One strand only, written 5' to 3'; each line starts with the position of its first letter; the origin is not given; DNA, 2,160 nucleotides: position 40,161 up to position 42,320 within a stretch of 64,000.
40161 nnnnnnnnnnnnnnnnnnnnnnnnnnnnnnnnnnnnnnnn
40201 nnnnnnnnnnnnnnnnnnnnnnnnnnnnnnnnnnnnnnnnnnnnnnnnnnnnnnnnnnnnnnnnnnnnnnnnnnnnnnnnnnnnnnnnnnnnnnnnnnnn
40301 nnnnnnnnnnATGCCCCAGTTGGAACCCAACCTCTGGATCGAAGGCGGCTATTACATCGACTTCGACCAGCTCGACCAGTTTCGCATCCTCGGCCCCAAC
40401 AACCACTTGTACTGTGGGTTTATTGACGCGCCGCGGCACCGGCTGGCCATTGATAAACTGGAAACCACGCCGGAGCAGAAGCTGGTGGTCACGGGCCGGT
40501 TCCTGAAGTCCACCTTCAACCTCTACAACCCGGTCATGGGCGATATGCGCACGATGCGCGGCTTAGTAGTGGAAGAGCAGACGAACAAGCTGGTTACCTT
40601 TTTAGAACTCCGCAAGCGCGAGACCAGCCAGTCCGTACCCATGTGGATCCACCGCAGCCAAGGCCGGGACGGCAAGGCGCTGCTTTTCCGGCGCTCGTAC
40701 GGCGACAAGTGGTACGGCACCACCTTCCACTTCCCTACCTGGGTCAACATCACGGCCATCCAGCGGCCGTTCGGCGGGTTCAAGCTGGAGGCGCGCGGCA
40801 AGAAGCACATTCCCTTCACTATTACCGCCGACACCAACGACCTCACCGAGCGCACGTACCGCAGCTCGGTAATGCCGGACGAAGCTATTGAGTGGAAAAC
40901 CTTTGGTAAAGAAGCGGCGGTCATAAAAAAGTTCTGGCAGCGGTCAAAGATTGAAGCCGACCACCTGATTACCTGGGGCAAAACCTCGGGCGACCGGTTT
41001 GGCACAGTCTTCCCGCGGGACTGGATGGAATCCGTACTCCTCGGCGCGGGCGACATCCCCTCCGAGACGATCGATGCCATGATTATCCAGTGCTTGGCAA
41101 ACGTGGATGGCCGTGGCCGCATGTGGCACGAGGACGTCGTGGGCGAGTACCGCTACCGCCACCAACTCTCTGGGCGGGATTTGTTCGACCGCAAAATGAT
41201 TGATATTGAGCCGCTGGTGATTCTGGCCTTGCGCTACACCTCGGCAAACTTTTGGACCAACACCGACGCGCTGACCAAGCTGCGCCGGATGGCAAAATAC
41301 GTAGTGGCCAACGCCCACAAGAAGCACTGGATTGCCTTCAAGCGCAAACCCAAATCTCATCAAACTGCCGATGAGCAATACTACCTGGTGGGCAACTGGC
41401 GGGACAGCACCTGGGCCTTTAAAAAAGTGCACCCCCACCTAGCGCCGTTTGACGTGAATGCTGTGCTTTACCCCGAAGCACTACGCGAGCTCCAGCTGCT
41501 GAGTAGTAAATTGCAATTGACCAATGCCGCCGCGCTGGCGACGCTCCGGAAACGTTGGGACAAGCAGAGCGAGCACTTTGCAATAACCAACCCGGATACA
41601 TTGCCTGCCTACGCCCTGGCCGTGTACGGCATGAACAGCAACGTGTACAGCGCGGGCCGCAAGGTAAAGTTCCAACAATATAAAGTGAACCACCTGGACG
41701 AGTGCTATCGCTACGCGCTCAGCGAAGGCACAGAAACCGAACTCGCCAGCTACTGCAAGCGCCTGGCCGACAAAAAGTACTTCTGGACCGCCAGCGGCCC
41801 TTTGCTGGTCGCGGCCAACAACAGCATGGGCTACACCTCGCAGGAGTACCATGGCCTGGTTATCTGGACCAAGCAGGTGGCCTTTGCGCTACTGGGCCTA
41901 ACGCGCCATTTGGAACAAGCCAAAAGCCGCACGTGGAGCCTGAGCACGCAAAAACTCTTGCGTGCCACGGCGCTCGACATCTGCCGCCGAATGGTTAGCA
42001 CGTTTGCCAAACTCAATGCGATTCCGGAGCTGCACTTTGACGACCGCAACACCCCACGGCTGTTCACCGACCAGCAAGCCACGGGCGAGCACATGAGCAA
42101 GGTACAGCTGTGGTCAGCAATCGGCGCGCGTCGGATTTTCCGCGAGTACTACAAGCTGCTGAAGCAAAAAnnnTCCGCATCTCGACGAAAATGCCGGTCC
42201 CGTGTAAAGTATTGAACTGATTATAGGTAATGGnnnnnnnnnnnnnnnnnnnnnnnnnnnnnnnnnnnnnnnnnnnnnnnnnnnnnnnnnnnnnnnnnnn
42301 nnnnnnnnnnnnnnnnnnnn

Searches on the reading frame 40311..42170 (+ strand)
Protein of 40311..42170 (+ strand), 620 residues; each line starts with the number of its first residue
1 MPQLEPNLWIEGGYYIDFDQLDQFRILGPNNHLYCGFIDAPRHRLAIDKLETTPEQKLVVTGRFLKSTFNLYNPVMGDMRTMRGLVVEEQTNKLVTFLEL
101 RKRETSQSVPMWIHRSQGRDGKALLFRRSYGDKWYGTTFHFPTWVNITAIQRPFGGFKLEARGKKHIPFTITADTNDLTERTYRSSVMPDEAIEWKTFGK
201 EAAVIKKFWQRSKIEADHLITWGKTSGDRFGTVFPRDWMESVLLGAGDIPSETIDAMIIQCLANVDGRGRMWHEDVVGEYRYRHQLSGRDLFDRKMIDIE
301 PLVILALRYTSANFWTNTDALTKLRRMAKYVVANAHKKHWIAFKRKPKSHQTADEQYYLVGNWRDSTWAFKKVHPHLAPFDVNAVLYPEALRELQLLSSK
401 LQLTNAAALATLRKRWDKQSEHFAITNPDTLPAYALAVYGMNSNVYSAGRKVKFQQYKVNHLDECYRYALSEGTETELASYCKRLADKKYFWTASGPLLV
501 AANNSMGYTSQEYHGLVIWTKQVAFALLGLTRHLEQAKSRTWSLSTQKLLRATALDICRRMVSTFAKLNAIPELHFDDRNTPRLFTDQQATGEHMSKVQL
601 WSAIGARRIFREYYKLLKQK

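Call 4: search_protein_families(library=pfam, proteins=[window:40311-42170:+], max_evalue=0.01)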
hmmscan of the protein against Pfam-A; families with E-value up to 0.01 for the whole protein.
window:40311-42170:+ (620 aa): 0 families

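Call 6: search_protein_families(library=ncbifam, proteins=[window:40311-42170:+], max_evalue=0.1)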
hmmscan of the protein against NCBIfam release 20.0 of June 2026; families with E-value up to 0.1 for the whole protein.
window:40311-42170:+ (620 aa): 0 families

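Call 15: find_related_loci(query=window:40311-42170:+, collection=genome_contigs, flank=8000)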
Query window:40311-42170:+ (620 aa) in genome_contigs; peptide patterns used: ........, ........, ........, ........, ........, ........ (x = any residue, [..] = any of these).
19 stretches matched a pattern; 6 encode a relative of the query (tblastn E <= 1e-3); 6 distinct loci.
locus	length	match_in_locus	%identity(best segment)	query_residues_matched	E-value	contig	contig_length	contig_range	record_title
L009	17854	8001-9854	75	1-619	0e+0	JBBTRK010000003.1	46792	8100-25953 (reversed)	MAG: Patescibacteria group bacterium isolate H52-bin111_1 H52_bin111_1_000000000003, whole genome shotgun sequence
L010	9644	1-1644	86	73-620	0e+0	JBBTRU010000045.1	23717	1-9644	MAG: Patescibacteria group bacterium isolate H51-bin156_1 H51_bin156_1_000000000045, whole genome shotgun sequence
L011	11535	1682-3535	75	1-619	0e+0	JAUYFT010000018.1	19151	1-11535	MAG: bacterium isolate C21_metabat.bin.3 C21_k141_423979, whole genome shotgun sequence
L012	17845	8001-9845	73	1-616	0e+0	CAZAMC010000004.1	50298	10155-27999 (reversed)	MAG TPA_asm: uncultured Gammaproteobacteria bacterium isolate SRP173033_co2_64 genome assembly, contig: NODE_194_length_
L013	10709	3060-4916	70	1-620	0e+0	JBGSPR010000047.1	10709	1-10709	MAG: Patescibacteria group bacterium isolate JTS-AC309 k141_254578, whole genome shotgun sequence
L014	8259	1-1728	72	43-619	0e+0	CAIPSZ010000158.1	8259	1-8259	Candidatus Kerfeldbacteria bacterium isolate T7-022_bin-570 genome assembly, contig: bin-570:158/195, whole genome shotg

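Call 20: search_protein_families(library=pfam, proteins=[L009:5701-6573:-, L009:6685-7272:+, L009:7279-7971:+, L011:251-829:+, L011:846-1538:+], max_evalue=0.01)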
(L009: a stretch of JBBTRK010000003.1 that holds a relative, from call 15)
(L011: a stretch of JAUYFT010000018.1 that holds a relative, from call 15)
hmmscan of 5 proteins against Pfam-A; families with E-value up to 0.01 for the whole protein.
L009:5701-6573:- (291 aa): 1 family
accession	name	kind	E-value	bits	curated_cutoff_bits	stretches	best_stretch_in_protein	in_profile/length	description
PF02498.22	Bro-N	-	3.1e-09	37.8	25.6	1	17-108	3-88/96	BRO family, N-terminal domain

L009:6685-7272:+ (196 aa): 1 family
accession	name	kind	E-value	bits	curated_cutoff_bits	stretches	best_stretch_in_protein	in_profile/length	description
PF13338.12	AbiEi_4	-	5.7e-07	30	25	1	11-59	5-47/49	Transcriptional regulator, AbiEi antitoxin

L009:7279-7971:+ (231 aa): 1 family
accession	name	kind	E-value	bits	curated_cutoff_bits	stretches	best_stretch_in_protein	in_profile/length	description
PF08843.17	AbiEii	-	3.8e-19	70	22.5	1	26-211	12-217/238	Nucleotidyl transferase AbiEii toxin, Type IV TA system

L011:251-829:+ (193 aa): 0 families

L011:846-1538:+ (231 aa): 1 family
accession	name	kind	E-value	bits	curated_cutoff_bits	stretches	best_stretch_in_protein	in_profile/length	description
PF08843.17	AbiEii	-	1.1e-17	65.3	22.5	1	22-168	8-179/238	Nucleotidyl transferase AbiEii toxin, Type IV TA system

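Call 90: search_solved_structures(query=window:40311-42170:+, max_evalue=1)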
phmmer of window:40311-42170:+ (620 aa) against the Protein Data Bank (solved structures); distinct sequences matched with E-value up to 1: 0.
